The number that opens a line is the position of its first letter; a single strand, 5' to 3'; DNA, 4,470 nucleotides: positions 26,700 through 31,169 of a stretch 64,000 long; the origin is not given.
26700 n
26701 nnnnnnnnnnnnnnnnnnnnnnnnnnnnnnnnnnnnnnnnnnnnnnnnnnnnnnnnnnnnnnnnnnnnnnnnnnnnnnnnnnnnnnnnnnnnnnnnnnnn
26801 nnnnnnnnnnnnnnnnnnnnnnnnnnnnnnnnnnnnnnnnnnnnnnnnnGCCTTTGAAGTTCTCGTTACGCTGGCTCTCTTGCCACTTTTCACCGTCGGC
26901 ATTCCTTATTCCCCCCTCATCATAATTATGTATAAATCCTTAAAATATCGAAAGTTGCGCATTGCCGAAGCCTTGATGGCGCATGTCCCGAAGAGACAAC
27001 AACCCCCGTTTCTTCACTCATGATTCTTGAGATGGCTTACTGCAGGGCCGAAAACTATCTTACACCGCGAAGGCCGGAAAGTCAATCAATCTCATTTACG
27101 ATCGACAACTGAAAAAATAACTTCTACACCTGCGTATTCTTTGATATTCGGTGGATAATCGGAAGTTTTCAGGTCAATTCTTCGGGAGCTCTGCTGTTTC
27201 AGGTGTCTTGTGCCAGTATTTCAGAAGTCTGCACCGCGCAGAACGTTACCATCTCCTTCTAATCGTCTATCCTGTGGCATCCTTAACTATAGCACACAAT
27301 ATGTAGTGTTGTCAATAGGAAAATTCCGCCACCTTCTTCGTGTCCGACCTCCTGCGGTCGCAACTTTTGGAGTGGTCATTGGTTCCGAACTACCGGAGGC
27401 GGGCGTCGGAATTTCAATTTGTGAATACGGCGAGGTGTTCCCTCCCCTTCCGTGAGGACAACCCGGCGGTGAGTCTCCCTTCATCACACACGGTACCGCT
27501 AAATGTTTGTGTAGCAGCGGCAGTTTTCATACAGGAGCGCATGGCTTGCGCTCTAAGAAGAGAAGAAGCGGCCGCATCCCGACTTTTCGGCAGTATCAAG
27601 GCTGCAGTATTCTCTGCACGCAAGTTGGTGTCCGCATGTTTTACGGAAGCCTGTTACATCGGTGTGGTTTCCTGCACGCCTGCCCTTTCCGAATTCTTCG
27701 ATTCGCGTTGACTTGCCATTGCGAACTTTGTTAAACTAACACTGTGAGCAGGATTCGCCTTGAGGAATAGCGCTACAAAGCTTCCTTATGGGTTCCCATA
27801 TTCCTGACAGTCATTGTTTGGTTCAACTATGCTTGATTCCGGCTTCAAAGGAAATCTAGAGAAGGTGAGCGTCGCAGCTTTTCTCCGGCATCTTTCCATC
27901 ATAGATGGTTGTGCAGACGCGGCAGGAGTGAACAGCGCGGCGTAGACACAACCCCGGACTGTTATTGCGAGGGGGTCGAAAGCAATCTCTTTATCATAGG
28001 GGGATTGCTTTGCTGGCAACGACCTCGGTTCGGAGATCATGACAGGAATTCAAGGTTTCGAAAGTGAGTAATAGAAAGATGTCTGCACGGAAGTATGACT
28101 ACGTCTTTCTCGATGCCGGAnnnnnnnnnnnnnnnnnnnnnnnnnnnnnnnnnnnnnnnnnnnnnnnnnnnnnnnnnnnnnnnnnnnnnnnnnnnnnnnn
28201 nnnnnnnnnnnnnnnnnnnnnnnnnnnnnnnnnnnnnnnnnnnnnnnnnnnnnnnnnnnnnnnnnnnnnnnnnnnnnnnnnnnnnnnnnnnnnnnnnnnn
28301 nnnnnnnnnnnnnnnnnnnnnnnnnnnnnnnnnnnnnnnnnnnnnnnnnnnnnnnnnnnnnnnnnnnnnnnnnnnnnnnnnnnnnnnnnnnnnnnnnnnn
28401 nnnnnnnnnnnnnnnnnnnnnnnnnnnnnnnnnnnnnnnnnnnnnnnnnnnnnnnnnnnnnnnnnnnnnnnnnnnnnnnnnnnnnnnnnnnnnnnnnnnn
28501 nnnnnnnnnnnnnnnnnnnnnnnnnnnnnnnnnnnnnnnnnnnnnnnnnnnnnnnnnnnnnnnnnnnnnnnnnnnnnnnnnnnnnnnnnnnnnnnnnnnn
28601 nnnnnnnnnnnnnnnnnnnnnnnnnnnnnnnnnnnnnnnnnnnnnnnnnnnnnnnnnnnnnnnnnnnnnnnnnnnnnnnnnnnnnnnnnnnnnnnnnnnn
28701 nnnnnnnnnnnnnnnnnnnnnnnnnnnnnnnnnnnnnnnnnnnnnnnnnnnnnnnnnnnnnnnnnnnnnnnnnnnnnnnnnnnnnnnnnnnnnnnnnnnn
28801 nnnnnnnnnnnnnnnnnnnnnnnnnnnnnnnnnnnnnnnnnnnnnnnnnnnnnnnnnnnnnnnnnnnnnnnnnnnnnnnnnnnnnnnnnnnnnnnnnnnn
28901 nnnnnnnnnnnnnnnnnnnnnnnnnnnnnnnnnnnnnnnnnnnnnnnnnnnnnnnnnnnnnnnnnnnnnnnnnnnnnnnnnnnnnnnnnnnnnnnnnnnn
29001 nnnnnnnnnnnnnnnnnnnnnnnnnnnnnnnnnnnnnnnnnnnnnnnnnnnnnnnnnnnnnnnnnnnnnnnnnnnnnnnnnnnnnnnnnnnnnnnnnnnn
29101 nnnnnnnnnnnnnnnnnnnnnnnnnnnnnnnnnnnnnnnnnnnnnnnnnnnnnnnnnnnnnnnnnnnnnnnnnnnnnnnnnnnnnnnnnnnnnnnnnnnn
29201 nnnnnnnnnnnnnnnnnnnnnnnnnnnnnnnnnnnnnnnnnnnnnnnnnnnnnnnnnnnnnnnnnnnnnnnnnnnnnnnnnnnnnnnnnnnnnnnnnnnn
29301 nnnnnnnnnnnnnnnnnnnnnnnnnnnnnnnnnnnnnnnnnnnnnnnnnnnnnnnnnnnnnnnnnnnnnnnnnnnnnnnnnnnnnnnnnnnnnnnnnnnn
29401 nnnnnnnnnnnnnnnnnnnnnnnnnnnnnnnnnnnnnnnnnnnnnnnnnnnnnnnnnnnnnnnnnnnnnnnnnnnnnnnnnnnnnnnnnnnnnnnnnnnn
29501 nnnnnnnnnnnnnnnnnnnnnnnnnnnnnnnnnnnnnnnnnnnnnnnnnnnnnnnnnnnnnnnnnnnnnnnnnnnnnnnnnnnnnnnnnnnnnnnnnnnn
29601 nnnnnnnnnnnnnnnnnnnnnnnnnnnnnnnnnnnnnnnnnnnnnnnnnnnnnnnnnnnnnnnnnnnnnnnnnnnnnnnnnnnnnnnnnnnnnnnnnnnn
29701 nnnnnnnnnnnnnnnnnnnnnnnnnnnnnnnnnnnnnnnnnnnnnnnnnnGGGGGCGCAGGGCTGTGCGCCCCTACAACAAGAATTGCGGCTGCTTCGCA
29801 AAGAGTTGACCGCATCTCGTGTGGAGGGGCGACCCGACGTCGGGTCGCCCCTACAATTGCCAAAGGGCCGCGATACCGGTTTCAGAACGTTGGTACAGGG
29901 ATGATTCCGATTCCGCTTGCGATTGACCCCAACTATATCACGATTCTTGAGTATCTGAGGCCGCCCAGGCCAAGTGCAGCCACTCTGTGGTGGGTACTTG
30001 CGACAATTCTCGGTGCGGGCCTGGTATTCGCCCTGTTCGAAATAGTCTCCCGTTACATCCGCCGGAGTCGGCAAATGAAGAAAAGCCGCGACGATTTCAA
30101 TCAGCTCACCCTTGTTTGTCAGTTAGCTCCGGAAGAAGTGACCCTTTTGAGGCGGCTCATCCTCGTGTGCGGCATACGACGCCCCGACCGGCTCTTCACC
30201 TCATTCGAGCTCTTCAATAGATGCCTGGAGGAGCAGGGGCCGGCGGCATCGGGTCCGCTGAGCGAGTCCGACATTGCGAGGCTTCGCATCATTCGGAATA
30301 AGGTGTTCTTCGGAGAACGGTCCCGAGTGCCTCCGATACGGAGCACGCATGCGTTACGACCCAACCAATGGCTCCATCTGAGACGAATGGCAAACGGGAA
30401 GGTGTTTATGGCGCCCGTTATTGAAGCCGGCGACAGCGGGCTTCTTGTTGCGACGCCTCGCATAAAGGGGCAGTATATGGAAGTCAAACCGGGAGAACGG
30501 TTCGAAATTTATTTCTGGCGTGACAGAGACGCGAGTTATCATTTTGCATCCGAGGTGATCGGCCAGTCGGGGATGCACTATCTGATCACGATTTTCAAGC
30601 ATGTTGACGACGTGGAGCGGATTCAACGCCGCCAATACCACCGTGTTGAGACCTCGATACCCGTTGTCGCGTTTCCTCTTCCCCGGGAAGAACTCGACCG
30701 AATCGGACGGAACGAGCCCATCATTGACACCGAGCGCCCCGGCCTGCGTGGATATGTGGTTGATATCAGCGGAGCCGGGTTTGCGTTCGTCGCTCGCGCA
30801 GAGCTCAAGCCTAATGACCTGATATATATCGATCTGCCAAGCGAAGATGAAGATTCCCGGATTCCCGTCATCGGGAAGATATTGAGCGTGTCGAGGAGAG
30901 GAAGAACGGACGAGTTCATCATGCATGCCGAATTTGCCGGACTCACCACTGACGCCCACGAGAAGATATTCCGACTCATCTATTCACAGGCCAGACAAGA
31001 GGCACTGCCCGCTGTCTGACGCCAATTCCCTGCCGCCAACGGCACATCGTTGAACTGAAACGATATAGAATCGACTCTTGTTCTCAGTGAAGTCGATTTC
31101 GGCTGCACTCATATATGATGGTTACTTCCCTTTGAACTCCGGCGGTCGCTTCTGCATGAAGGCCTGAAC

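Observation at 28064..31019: HAD hydrolase + predicted pseudokinase + membrane PilZ receptor gene trio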

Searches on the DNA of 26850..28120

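Call 66: search_rna_families(source=window, start=26850, end=28120, threshold=evalue, max_evalue=1)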
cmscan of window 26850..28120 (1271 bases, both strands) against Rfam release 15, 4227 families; matches with E-value up to 1: 0.
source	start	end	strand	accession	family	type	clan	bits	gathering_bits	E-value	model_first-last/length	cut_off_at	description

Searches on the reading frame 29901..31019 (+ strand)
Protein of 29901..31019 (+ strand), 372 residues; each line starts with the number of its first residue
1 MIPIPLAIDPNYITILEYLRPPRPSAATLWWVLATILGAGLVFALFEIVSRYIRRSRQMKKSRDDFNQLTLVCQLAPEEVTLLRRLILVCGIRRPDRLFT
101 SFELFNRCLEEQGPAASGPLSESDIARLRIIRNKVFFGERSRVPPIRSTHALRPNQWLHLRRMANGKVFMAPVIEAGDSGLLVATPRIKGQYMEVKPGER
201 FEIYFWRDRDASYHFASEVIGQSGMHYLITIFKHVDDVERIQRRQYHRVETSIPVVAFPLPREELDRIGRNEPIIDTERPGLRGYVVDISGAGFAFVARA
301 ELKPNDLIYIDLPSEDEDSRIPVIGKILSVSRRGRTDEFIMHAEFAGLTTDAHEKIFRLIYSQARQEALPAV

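Call 5: search_protein_families(library=pfam, proteins=[window:29901-31019:+], max_evalue=0.1)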
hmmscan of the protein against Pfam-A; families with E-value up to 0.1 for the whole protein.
window:29901-31019:+ (372 aa): 4 families
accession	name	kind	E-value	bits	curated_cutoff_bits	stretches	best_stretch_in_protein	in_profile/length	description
PF07238.19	PilZ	-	5.3e-12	46.4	22.5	1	242-361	1-101/102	PilZ domain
PF12945.12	PilZNR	-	3e-08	34.1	23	1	158-223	6-73/85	Flagellar protein YcgR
PF21078.2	GDH_HM3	-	0.025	15.1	24.6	1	63-85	3-25/66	Glutamate dehydrogenase, helical motif 3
PF06305.16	LapA_dom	-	0.069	13.5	28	0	28-69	18-59/64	Lipopolysaccharide assembly protein A domain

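Call 6: search_protein_families(library=ncbifam, proteins=[window:29901-31019:+], max_evalue=0.1)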
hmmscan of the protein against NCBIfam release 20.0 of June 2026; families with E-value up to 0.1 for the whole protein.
window:29901-31019:+ (372 aa): 0 families

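Call 37: find_homologous_proteins(query=window:29901-31019:+, max_evalue=0.00001)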
Query window:29901-31019:+ (372 aa): 45 proteins with E <= 0.00001 among 7509 candidates.
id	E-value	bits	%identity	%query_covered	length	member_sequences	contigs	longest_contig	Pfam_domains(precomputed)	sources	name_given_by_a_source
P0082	4.6e-247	837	100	100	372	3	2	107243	PF07238.20,PF12945.13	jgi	-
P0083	1.3e-176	605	68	100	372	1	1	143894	PF07238.20,PF12945.13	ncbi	-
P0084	3.1e-175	601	71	97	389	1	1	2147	PF07238.20,PF12945.13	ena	-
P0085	5.8e-175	600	70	98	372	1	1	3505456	PF07238.20,PF12945.13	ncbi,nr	ncbi:MAG: PilZ domain-containing protein [Candidatus Hydrogenedentota bacterium]|nr:MAG: PilZ domain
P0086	5.1e-169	580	68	98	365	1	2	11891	PF07238.20,PF12945.13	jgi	jgi:c-di-GMP-binding flagellar brake protein YcgR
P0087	6.7e-168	577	68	99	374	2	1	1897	PF07238.20,PF12945.13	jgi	-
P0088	2.6e-166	571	66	99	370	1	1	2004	PF07238.20,PF12945.13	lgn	-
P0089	9.2e-163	560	65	97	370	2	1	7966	PF07238.20,PF12945.13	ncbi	-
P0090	2.0e-158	545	63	99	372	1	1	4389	PF07238.20,PF12945.13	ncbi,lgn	ncbi:MAG: hypothetical protein Kow0099_39520 [Candidatus Abyssubacteria bacterium]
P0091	1.1e-156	540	63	99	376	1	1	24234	PF07238.20,PF12945.13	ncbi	-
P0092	3.6e-156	538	64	98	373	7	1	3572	PF07238.20,PF12945.13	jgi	-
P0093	2.1e-154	532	63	99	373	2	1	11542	PF07238.20,PF12945.13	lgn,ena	-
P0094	2.9e-154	532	62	99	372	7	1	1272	PF07238.20,PF12945.13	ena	-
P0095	3.4e-154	531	64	98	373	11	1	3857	PF07238.20,PF12945.13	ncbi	-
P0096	1.2e-153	530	62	99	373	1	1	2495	PF07238.20,PF12945.13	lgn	-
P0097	1.5e-153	529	62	99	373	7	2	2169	PF07238.20,PF12945.13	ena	-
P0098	3.2e-153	528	61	98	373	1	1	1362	PF07238.20,PF12945.13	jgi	jgi:c-di-GMP-binding flagellar brake protein YcgR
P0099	5.6e-153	527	61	98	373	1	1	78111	PF07238.20,PF12945.13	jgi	jgi:c-di-GMP-binding flagellar brake protein YcgR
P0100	5.9e-152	524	61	98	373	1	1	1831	PF07238.20,PF12945.13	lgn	-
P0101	7.1e-152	524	59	99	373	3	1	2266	PF07238.20,PF12945.13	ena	-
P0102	7.7e-151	520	61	99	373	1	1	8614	PF07238.20,PF12945.13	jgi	jgi:c-di-GMP-binding flagellar brake protein YcgR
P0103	7.4e-150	517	61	99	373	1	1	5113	PF07238.20,PF12945.13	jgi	jgi:c-di-GMP-binding flagellar brake protein YcgR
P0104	3.1e-149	515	59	99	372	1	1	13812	PF07238.20,PF12945.13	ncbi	-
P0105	2.0e-148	512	62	98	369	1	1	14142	PF07238.20,PF12945.13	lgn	-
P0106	2.3e-148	512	60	99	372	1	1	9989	PF07238.20,PF12945.13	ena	-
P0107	4.7e-148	511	61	97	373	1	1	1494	PF07238.20,PF12945.13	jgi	-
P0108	2.0e-147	509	58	98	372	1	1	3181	PF07238.20,PF12945.13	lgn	-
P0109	3.9e-146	505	60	99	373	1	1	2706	PF07238.20,PF12945.13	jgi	jgi:c-di-GMP-binding flagellar brake protein YcgR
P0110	4.5e-146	505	62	97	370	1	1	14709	PF07238.20,PF12945.13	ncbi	-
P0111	8.3e-146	504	60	97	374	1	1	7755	PF07238.20,PF12945.13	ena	-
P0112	2.2e-144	499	62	96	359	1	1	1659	PF07238.20,PF12945.13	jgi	jgi:c-di-GMP-binding flagellar brake protein YcgR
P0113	1.4e-143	497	59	99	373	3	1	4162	PF07238.20,PF12945.13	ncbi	-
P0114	9.8e-143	494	59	99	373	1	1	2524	PF07238.20,PF12945.13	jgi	jgi:c-di-GMP-binding flagellar brake protein YcgR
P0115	1.7e-142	493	58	99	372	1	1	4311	PF07238.20,PF12945.13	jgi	jgi:c-di-GMP-binding flagellar brake protein YcgR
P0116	1.9e-142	493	58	98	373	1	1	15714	PF07238.20,PF12945.13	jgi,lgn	jgi:c-di-GMP-binding flagellar brake protein YcgR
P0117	4.5e-142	492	57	99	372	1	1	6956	PF07238.20,PF12945.13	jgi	-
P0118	8.6e-141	487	57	100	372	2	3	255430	PF07238.20,PF12945.13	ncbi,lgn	-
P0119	8.7e-141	487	57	97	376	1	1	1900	PF07238.20,PF12945.13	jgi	jgi:c-di-GMP-binding flagellar brake protein YcgR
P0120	4.5e-139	482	55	97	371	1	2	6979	PF07238.20,PF12945.13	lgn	-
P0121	5.3e-139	481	58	98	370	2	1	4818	PF07238.20,PF12945.13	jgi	jgi:c-di-GMP-binding flagellar brake protein YcgR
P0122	1.1e-138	480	58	98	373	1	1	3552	PF07238.20,PF12945.13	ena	-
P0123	2.7e-138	479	61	92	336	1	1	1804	PF07238.20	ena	-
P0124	4.2e-132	459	73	76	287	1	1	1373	PF07238.20,PF12945.13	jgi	jgi:c-di-GMP-binding flagellar brake protein YcgR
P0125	2.7e-116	407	59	81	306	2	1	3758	PF07238.20,PF12945.13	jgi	jgi:c-di-GMP-binding flagellar brake protein YcgR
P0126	1.9e-98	348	61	70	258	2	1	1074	PF07238.20,PF12945.13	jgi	jgi:c-di-GMP-binding flagellar brake protein YcgR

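Call 38: find_encoding_contigs(protein=P0082, flank=3000, max_places=3)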
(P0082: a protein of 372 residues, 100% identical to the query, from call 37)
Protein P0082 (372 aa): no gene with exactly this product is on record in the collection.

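Call 52: predict_structure(alignment_id=A5)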
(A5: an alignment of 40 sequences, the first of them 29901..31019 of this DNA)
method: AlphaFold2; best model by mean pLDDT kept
length: 372 residues; sequences in the alignment: 40
mean_pLDDT: 82.2   pTM: 0.61
mean pLDDT of the five models: 82.2, 79.1, 78.5, 78.3, 78.2
residues with pLDDT >= 90: 130; 70-90: 175; 50-70: 56; < 50: 11
segments of 3 or more residues with pLDDT < 50: 366-372
pLDDT, mean of each block of 10 residues (from residue 1): 50 63 79 93 94 90 92 89 94 88 84 84 89 72 79 91 89 92 89 91 81 89 87 91 63 88 69 59 88 88 89 74 88 84 84 84 56 32
secondary structure, 60 per line:
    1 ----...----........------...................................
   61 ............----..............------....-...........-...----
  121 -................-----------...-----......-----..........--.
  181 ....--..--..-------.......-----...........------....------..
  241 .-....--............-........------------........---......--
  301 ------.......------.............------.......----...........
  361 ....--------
elements in order: H12-19 H26-72 H77-90 H97-100 H102-112 H122-137 E157-162 E168-177 E180-184 E200-206 E212-222 E229-232 E239-241 H243-246 E249-260 H262-269 E282-289 E293-298 E307-313 E320-332 E339-345 H350-364

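Call 56: fold_search(model_id=the predicted structure, library=pdb)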
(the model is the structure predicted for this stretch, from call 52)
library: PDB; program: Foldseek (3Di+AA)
matches with E <= 10: 789; with E <= 0.001: 28
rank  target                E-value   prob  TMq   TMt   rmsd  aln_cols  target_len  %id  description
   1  5vx6_A                7.8e-12  1.00  0.26  0.44  16.2       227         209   14  Structure of Bacillus subtilis Inhibitor of motility (MotI/DgrA) (released 2017-11-22)
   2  5vx6_B                9.2e-12  1.00  0.25  0.43  15.4       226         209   15  Structure of Bacillus subtilis Inhibitor of motility (MotI/DgrA) (released 2017-11-22)
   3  2rde_A                2.3e-10  1.00  0.25  0.39  14.2       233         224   17  Crystal structure of VCA0042 complexed with c-di-GMP (released 2007-10-30)
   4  3kyg_A                6.4e-09  1.00  0.21  0.34  17.0       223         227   18  Crystal structure of VCA0042 (L135R) complexed with c-di-GMP (released 2010-04-14)
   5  2rde_B                7.9e-09  1.00  0.22  0.35  14.7       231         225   16  Crystal structure of VCA0042 complexed with c-di-GMP (released 2007-10-30)
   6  1yln                  2.0e-08  1.00  0.26  0.38   8.9       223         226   16  The Crystal Structure of the Protein of Unknown Function VCA0042 from Vibrio cholerae O1 (released 2005-03-08)
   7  3kyf                  3.3e-08  1.00  0.24  0.37  14.8       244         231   13  Crystal structure of P4397 complexed with c-di-GMP (released 2010-04-14)
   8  5ked_B                2.2e-07  1.00  0.24  0.38  15.0       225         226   13  Structure of the 2.65 Angstrom P2(1) crystal of K. pneumonia MrkH (released 2016-08-17)
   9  5y6f                  2.4e-07  1.00  0.24  0.37  15.7       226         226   17  Crystal structure of YcgR in complex with c-di-GMP from Escherichia coli (released 2018-07-18)
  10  5kgo_A                4.6e-07  1.00  0.24  0.37  13.6       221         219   10  Structure of K. pneumonia MrkH-c-di-GMP complex (released 2016-08-17)
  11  5kec_A                5.3e-07  1.00  0.24  0.36  15.5       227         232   12  Structure of K. pneumonia MrkH in its apo state. (released 2016-08-17)
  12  5ked_A                7.3e-07  1.00  0.24  0.37  15.0       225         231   13  Structure of the 2.65 Angstrom P2(1) crystal of K. pneumonia MrkH (released 2016-08-17)
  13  5kec_D                8.6e-07  1.00  0.24  0.39  14.8       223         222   12  Structure of K. pneumonia MrkH in its apo state. (released 2016-08-17)
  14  2gjg                  1.2e-06  1.00  0.22  0.33  17.3       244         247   12  CRYSTAL STRUCTURE OF A PILZ-CONTAINING PROTEIN (PP4397) FROM PSEUDOMONAS PUTIDA KT2440 AT 2.25 A RESOLUTION (released 2006-04-25)
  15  5ejl                  2.9e-06  1.00  0.23  0.34  14.8       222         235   12  MrkH, A novel c-di-GMP dependence transcription regulatory factor. (released 2016-10-19)
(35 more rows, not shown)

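Call 70: search_protein_families(library=padloc, proteins=[window:29901-31019:+], max_evalue=0.001)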
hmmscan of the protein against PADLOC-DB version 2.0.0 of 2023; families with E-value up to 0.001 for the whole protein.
window:29901-31019:+ (372 aa): 0 families
